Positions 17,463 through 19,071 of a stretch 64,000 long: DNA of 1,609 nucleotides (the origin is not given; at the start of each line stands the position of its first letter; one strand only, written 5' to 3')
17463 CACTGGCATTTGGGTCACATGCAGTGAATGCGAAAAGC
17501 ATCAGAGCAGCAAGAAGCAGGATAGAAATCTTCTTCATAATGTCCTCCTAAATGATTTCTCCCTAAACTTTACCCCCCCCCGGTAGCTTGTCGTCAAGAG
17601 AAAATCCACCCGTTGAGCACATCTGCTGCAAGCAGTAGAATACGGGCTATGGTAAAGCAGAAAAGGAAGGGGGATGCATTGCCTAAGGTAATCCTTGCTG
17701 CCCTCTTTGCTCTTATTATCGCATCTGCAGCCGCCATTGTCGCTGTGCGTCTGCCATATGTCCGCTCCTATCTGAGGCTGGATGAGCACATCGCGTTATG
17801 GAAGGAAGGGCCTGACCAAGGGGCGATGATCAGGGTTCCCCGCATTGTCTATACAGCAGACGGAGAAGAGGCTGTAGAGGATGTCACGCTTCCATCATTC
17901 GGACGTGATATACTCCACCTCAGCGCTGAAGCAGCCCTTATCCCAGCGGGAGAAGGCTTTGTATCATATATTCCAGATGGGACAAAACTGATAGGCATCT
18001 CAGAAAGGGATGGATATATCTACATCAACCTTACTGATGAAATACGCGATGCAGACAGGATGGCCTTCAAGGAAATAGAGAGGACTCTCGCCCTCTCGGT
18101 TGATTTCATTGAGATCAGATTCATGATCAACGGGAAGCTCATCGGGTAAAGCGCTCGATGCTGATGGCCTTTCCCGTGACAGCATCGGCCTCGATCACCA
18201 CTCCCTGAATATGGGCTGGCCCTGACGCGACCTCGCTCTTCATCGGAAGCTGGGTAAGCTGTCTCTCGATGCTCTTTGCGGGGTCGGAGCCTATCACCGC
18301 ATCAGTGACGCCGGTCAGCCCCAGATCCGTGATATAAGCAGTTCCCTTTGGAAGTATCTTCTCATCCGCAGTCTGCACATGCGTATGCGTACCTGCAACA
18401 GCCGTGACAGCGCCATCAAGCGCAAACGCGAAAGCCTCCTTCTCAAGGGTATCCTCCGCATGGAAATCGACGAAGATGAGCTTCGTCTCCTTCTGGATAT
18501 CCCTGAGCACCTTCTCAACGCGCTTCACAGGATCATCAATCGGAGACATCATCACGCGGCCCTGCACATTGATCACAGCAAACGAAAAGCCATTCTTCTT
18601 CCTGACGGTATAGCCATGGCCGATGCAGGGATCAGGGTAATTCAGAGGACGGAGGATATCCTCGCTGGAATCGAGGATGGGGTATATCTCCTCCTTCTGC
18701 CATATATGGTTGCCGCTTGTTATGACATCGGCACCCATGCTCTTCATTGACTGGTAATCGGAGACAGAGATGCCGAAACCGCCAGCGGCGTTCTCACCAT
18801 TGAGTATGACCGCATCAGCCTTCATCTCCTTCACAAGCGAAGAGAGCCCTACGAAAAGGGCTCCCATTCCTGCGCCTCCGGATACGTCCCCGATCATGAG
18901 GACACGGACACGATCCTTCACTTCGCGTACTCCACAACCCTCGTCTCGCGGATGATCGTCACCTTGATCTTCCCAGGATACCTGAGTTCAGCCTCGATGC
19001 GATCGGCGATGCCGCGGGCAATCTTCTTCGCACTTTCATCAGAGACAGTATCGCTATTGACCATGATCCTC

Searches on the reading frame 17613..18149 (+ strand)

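Call 5: search_protein_families(library=pfam, proteins=[window:17613-18149:+], max_evalue=0.1)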
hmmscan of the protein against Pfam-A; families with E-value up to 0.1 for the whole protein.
window:17613-18149:+ (178 aa): 2 families
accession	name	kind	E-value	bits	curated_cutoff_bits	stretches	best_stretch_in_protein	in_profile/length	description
PF10646.14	Germane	-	1.6e-07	32.4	23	1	113-175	45-114/117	Sporulation and spore germination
PF07676.18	PD40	-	0.073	13.5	20.9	0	114-135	11-33/38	WD40-like Beta Propeller Repeat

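Call 6: search_protein_families(library=ncbifam, proteins=[window:17613-18149:+], max_evalue=0.1)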
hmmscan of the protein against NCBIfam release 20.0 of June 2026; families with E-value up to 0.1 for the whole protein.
window:17613-18149:+ (178 aa): 0 families

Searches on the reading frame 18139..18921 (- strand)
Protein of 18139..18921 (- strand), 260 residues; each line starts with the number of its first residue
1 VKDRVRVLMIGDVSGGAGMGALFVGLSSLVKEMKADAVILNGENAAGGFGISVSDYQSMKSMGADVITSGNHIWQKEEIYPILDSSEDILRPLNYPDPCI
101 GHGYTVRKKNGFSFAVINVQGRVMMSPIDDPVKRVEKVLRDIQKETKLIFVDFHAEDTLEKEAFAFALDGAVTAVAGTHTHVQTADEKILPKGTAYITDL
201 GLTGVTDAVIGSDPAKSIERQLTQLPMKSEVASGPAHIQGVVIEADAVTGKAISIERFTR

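Call 5: search_protein_families(library=pfam, proteins=[window:18139-18921:-], max_evalue=0.1)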
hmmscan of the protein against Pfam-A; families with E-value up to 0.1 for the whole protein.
window:18139-18921:- (260 aa): 2 families
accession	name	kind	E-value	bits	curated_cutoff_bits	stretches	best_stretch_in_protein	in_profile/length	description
PF13277.11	YmdB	-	4.4e-95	318.2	27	1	8-257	1-252/253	YmdB-like protein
PF00149.33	Metallophos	-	6.3e-07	30.4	21.5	1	6-182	2-190/191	Calcineurin-like phosphoesterase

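Call 6: search_protein_families(library=ncbifam, proteins=[window:18139-18921:-], max_evalue=0.1)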
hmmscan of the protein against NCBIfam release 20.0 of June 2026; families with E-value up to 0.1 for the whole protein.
window:18139-18921:- (260 aa): 1 family
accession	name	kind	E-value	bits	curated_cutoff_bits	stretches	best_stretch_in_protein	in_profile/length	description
TIGR00282.1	TIGR00282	hypoth_equivalog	7.7e-85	284.5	254.15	1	5-258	1-256/266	TIGR00282 family metallophosphoesterase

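Call 14: find_related_loci(query=window:18139-18921:-, collection=genome_contigs, flank=10000)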
Query window:18139-18921:- (260 aa) in genome_contigs; peptide patterns used: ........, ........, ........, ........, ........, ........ (x = any residue, [..] = any of these).
599 stretches matched a pattern (row limit reached: there are more); 586 encode a relative of the query (tblastn E <= 1e-3); the best 80 are kept; 80 distinct loci.
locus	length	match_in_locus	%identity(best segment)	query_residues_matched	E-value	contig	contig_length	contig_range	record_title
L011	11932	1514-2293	81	1-260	1e-147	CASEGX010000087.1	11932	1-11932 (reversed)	uncultured Spirochaetales bacterium isolate SI.A23.metabat-bins.76 genome assembly, contig: SI.A23.metabat-bins.76.fa_k1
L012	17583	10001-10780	80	1-260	4e-144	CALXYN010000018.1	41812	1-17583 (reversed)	MAG: uncultured Spirochaetaceae bacterium isolate BRZ_KC__bin55 genome assembly, contig: BRZ_KC__NODE_1197_length_41812_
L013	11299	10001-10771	76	3-259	7e-133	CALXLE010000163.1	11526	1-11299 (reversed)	MAG: uncultured Spirochaetaceae bacterium isolate E12__bin316 genome assembly, contig: E12__k127_2641408, whole genome s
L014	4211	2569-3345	73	2-260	1e-131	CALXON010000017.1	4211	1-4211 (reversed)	MAG: uncultured Spirochaetaceae bacterium isolate E17__bin271 genome assembly, contig: E17__k127_1037958, whole genome s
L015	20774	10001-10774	73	3-260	6e-129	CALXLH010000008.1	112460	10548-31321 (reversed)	MAG: uncultured Spirochaetaceae bacterium isolate E16__bin24 genome assembly, contig: E16__k127_1230007, whole genome sh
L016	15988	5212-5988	70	2-260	2e-125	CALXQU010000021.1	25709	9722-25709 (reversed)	MAG: uncultured Spirochaetaceae bacterium isolate BRZ_M__bin145 genome assembly, contig: BRZ_M__NODE_3862_length_25709_c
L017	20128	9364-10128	71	6-260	1e-124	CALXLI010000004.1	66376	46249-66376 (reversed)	MAG: uncultured Spirochaetaceae bacterium isolate E19__bin224 genome assembly, contig: E19__k127_8456919, whole genome s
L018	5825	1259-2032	69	2-259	1e-121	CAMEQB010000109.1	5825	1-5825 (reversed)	MAG: uncultured Spirochaetales bacterium isolate SRR11489748_bin.22_metaWRAP_v1.3_MAG genome assembly, contig: ERZ114667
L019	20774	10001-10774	69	2-259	9e-122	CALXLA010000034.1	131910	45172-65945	MAG: uncultured Spirochaetaceae bacterium isolate E24__bin239 genome assembly, contig: E24__k127_4592955, whole genome s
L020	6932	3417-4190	68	2-259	5e-120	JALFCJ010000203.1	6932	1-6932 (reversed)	MAG: Spirochaetales bacterium isolate SUG552 k141_20025, whole genome shotgun sequence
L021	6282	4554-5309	63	5-260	7e-105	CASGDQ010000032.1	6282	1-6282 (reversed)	uncultured Spirochaetales bacterium isolate SI.O1.metabat-bins.44 genome assembly, contig: SI.O1.metabat-bins.44.fa_k141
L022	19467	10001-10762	62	6-259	1e-102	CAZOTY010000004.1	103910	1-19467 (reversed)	MAG TPA_asm: uncultured Spirochaetaceae bacterium isolate SRP199465_co2_107 genome assembly, contig: NODE_252_length_103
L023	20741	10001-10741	60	4-254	4e-96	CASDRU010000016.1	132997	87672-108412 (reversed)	uncultured Spirochaetales bacterium isolate SI.T13.metabat-bins.125 genome assembly, contig: SI.T13.metabat-bins.125.fa_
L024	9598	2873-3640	57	5-260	1e-95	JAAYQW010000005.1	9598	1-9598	MAG: Spirochaetales bacterium isolate AS23ysBPME_118 13340_AS23, whole genome shotgun sequence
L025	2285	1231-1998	55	5-260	2e-97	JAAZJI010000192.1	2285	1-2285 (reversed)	MAG: Spirochaetales bacterium isolate AS21ysBPME_22 192724_AS21, whole genome shotgun sequence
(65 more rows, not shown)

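Call 67: search_protein_families(library=pfam, proteins=[L011:9363-11792:+], max_evalue=0.01)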
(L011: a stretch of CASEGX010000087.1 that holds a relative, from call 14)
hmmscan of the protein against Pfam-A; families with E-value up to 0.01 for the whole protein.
L011:9363-11792:+ (809 aa): 0 families
